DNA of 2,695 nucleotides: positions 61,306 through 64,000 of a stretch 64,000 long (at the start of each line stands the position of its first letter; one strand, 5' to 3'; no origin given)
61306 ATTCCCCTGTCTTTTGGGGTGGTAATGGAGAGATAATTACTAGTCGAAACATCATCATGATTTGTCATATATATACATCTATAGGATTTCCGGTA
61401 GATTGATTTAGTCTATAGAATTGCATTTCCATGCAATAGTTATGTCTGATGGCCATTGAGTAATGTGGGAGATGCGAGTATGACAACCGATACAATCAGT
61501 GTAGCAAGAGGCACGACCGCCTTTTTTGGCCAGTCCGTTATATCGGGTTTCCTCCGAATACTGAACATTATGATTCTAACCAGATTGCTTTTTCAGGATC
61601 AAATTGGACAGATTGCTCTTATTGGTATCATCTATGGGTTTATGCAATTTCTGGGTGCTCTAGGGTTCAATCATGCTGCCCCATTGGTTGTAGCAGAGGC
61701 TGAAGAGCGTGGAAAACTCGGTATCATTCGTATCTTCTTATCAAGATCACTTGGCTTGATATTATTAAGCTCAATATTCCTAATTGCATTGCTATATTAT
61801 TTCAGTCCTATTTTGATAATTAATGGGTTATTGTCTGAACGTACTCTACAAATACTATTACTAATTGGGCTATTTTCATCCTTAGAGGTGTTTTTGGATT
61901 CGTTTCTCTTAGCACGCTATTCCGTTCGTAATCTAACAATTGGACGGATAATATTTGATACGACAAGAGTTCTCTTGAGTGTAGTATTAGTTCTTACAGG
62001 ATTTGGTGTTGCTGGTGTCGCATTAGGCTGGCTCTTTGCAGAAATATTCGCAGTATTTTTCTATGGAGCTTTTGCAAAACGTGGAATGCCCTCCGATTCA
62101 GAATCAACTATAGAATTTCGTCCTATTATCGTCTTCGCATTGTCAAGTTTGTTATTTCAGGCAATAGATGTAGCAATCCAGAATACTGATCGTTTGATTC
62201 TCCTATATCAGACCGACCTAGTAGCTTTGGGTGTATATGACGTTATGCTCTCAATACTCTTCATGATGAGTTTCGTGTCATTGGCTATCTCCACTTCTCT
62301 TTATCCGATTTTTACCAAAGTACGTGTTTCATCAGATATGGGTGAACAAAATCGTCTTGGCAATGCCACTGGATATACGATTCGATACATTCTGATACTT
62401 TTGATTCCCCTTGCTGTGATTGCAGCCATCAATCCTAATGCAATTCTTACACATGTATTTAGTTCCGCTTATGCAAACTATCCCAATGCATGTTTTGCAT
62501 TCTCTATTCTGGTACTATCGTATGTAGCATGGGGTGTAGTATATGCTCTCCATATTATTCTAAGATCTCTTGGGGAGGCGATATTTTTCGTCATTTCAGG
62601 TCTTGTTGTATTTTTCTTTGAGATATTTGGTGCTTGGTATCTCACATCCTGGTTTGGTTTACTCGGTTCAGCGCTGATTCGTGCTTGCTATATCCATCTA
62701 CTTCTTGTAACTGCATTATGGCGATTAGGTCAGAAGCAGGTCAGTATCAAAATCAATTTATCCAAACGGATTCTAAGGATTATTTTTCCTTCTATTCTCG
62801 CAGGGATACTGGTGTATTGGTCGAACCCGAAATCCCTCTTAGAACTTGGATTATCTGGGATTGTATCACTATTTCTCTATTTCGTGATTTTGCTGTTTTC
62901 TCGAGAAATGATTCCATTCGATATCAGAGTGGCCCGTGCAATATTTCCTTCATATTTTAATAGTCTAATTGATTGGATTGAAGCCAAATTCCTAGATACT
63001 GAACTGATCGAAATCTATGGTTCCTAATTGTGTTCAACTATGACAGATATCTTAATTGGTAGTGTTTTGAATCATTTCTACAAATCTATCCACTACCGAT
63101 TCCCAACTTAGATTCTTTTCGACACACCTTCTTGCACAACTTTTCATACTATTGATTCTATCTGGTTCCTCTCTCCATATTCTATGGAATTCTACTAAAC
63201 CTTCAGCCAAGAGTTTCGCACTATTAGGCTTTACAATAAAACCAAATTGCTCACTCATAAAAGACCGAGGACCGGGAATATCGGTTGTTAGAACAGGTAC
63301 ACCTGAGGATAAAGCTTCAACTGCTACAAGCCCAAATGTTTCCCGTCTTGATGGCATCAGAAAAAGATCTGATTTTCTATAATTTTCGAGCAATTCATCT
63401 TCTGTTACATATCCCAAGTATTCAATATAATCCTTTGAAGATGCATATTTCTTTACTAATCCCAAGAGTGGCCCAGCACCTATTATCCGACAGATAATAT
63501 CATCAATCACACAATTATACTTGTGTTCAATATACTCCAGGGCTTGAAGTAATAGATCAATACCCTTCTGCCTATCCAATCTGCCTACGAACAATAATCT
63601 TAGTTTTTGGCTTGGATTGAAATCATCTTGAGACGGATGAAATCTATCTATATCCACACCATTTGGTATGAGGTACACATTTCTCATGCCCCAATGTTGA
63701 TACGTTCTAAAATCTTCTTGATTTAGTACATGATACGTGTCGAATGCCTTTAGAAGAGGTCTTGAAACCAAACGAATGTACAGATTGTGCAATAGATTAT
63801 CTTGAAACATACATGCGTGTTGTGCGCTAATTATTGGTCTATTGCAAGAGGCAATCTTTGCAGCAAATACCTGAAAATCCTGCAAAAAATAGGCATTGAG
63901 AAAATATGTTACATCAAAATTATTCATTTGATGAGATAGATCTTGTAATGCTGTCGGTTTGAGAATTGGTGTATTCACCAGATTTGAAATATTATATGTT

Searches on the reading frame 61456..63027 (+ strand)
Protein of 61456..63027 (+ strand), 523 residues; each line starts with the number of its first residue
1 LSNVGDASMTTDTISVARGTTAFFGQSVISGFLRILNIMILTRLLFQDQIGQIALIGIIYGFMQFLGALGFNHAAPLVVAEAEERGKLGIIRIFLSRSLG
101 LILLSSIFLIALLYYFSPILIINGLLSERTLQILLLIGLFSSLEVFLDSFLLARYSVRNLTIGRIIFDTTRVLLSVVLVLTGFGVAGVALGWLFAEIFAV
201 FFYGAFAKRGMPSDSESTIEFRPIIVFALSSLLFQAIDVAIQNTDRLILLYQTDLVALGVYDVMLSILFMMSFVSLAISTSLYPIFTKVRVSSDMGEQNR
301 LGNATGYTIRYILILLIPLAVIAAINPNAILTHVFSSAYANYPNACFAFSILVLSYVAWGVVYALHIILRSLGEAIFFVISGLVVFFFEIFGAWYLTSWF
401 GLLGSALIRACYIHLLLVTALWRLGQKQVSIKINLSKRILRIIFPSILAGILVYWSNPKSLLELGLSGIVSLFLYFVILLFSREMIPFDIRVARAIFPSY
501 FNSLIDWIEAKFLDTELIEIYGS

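Call 39: search_protein_families(library=pfam, proteins=[window:61456-63027:+])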
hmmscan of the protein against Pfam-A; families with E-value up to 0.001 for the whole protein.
window:61456-63027:+ (523 aa): 1 family
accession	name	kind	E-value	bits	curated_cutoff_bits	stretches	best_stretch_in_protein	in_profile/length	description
PF13440.11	Polysacc_synt_3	-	1.3e-12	48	23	1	40-341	1-290/293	Polysaccharide biosynthesis protein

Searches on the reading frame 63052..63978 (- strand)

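Call 39: search_protein_families(library=pfam, proteins=[window:63052-63978:-])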
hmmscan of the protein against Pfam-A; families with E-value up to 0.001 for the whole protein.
window:63052-63978:- (308 aa): 5 families
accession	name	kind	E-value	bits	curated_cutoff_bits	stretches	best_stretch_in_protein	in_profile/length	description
PF00534.26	Glycos_transf_1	-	1.1e-31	110.1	26.4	1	121-265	11-156/172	Glycosyl transferases group 1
PF13692.12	Glyco_trans_1_4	-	2.9e-27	96.1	27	1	127-263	3-138/142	Glycosyl transferases group 1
PF20706.3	GT4-conflict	-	1e-16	61.4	26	1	100-246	173-325/385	Family 4 Glycosyltransferase in conflict systems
PF13524.12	Glyco_trans_1_2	-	8.2e-05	23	25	1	165-300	19-143/144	Glycosyl transferase-like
PF13439.12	Glyco_transf_4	-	0.00022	21.7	28.5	1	20-112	72-170/170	Glycosyltransferase Family 4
